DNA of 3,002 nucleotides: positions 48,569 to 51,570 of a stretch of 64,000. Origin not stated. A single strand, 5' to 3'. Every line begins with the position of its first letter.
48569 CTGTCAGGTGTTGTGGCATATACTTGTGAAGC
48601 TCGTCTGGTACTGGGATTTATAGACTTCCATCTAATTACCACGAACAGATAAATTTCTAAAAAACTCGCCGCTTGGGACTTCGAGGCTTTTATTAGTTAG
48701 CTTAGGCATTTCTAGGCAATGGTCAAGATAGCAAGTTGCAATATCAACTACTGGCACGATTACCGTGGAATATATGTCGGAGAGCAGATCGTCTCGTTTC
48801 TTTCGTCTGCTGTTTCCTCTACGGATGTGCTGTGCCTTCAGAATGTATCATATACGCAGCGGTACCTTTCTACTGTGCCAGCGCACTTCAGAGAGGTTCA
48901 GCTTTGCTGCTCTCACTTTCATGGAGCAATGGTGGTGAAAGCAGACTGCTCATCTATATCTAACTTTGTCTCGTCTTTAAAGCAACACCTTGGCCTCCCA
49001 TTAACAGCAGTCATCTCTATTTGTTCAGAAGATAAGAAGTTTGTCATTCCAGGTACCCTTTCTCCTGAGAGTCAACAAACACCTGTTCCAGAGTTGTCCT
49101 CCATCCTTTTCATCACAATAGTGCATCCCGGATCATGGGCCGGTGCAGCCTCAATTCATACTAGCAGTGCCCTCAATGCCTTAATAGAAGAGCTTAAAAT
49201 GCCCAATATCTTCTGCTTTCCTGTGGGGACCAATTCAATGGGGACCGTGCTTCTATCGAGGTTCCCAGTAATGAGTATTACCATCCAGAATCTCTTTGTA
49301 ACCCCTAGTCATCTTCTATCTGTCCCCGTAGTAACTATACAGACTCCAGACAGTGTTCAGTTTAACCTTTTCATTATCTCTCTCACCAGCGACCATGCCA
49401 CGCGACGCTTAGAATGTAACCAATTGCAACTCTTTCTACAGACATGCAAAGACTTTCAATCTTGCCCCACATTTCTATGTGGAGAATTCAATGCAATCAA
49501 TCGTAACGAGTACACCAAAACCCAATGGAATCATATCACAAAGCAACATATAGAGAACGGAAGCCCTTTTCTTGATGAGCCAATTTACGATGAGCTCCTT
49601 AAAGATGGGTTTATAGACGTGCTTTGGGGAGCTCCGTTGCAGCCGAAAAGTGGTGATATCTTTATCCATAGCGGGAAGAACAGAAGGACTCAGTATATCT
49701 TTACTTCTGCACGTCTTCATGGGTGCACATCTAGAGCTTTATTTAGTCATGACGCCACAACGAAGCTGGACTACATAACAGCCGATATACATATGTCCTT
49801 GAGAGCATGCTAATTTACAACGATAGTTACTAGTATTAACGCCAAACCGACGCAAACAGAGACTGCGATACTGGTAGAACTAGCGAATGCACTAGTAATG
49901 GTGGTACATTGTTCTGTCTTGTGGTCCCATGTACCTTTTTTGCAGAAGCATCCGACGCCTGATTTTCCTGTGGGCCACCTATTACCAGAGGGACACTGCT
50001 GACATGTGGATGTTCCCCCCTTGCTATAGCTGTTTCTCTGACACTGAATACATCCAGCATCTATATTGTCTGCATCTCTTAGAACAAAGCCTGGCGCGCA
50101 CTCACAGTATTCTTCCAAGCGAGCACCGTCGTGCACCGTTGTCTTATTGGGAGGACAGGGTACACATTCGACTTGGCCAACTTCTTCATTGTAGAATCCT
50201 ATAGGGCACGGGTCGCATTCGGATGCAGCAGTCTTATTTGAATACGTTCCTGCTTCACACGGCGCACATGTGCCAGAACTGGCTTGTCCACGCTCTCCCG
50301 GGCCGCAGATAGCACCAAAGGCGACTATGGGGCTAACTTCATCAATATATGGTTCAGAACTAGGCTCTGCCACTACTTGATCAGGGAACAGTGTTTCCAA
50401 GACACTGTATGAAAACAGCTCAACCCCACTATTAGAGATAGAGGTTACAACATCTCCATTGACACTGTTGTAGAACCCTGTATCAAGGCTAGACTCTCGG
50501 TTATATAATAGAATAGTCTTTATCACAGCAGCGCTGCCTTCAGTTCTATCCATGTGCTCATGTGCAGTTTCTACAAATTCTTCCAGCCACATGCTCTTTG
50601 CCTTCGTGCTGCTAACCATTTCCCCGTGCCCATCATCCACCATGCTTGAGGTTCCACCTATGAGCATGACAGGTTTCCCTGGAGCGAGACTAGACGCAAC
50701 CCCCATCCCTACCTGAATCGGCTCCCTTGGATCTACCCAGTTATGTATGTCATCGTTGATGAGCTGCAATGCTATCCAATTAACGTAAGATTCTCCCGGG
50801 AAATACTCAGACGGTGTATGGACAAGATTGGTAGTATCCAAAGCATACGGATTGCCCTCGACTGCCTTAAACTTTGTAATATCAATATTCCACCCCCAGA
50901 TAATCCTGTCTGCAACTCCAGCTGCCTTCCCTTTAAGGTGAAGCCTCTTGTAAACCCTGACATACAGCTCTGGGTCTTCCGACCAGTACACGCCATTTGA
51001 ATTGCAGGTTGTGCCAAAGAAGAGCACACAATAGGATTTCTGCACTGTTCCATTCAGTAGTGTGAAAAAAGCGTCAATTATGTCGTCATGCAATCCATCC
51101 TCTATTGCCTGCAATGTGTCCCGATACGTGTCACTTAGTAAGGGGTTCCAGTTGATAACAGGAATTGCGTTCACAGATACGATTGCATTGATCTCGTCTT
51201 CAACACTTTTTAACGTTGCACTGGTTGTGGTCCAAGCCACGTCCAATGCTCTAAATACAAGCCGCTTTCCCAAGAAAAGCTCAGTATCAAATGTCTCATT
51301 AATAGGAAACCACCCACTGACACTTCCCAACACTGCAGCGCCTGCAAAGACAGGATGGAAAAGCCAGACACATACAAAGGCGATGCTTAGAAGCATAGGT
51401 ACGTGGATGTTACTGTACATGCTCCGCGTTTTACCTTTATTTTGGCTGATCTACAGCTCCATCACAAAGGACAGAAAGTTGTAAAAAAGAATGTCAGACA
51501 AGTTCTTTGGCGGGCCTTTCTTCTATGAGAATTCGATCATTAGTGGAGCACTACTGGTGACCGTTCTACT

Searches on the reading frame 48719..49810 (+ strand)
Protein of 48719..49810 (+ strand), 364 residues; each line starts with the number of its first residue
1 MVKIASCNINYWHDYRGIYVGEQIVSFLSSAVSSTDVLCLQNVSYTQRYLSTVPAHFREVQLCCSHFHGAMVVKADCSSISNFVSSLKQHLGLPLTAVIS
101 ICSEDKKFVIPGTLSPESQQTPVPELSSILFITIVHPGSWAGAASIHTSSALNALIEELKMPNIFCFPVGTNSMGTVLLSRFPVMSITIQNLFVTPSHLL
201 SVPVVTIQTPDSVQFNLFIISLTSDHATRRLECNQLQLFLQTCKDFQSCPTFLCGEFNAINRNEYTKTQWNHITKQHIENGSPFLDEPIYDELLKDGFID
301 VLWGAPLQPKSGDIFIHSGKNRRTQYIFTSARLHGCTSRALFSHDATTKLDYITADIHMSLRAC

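Call 9: search_protein_families(library=pfam, proteins=[window:48719-49810:+])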
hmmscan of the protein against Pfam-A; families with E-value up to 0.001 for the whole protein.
window:48719-49810:+ (364 aa): 1 family
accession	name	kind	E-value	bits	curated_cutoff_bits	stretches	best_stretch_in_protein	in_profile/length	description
PF03372.29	Exo_endo_phos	-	0.00015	22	24.5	1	125-263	60-182/225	Endonuclease/Exonuclease/phosphatase family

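Call 23: find_encoding_contigs(protein=window:48719-49810:+, flank=10000, max_places=10)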
Protein window:48719-49810:+ (364 aa): 23 contigs read that carry it; 6 places shown.
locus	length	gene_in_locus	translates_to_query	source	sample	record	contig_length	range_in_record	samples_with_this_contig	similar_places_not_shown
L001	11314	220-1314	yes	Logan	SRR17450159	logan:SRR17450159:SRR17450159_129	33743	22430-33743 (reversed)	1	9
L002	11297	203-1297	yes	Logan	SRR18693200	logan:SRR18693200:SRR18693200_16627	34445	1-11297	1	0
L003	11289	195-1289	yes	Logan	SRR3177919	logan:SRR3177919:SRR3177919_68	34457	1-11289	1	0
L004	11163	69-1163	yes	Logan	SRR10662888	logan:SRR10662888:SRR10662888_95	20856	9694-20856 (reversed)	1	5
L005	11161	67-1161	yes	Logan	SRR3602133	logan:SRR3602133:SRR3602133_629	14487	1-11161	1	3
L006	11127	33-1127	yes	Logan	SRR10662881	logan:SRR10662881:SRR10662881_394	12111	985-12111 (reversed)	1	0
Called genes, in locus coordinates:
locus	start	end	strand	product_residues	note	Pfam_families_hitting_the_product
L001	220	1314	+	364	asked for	-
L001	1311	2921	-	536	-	PF23091:TNFR_ELAPOR1_6th (faint), PF07699:Ephrin_rec_like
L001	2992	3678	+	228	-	-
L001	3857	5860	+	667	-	-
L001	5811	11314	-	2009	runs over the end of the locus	-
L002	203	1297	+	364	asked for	-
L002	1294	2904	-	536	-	PF23091:TNFR_ELAPOR1_6th (faint), PF07699:Ephrin_rec_like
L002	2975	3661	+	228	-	-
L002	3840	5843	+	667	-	-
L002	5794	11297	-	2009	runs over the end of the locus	-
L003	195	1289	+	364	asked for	-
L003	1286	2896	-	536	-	PF23091:TNFR_ELAPOR1_6th (faint), PF07699:Ephrin_rec_like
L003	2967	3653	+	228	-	-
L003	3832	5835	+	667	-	-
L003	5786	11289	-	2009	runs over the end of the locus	-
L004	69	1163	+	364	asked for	-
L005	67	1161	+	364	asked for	-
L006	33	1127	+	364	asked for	-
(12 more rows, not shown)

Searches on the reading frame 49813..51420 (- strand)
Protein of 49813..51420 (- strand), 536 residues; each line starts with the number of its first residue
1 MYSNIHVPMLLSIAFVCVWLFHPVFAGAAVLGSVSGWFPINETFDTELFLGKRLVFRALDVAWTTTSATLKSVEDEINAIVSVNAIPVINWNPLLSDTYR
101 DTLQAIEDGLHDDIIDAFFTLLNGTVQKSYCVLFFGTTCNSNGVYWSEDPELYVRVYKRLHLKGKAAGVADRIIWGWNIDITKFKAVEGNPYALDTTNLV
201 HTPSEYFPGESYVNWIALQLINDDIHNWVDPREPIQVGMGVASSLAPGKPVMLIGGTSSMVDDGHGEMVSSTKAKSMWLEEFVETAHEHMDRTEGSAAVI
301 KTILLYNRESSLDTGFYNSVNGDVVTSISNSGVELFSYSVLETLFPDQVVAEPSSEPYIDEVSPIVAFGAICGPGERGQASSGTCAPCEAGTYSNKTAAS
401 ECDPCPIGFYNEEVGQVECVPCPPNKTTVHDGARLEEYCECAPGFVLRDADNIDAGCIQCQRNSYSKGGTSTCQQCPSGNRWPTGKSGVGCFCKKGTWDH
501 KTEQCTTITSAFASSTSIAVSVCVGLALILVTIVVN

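Call 9: search_protein_families(library=pfam, proteins=[window:49813-51420:-])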
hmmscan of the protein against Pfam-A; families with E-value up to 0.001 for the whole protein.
window:49813-51420:- (536 aa): 3 families
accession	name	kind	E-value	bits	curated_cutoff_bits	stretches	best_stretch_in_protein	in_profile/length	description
PF07699.19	Ephrin_rec_like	-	9.2e-20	70.6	23.1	2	391-439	1-48/48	Tyrosine-protein kinase ephrin type A/B receptor-like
PF23091.2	TNFR_ELAPOR1_6th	-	3.6e-08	33.6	33.2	1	441-479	2-35/41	ELAPOR1-like, TNF receptor-like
PF07562.20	NCD3G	-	0.00021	21.5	38.9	1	372-410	10-53/54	Nine Cysteines Domain of family 3 GPCR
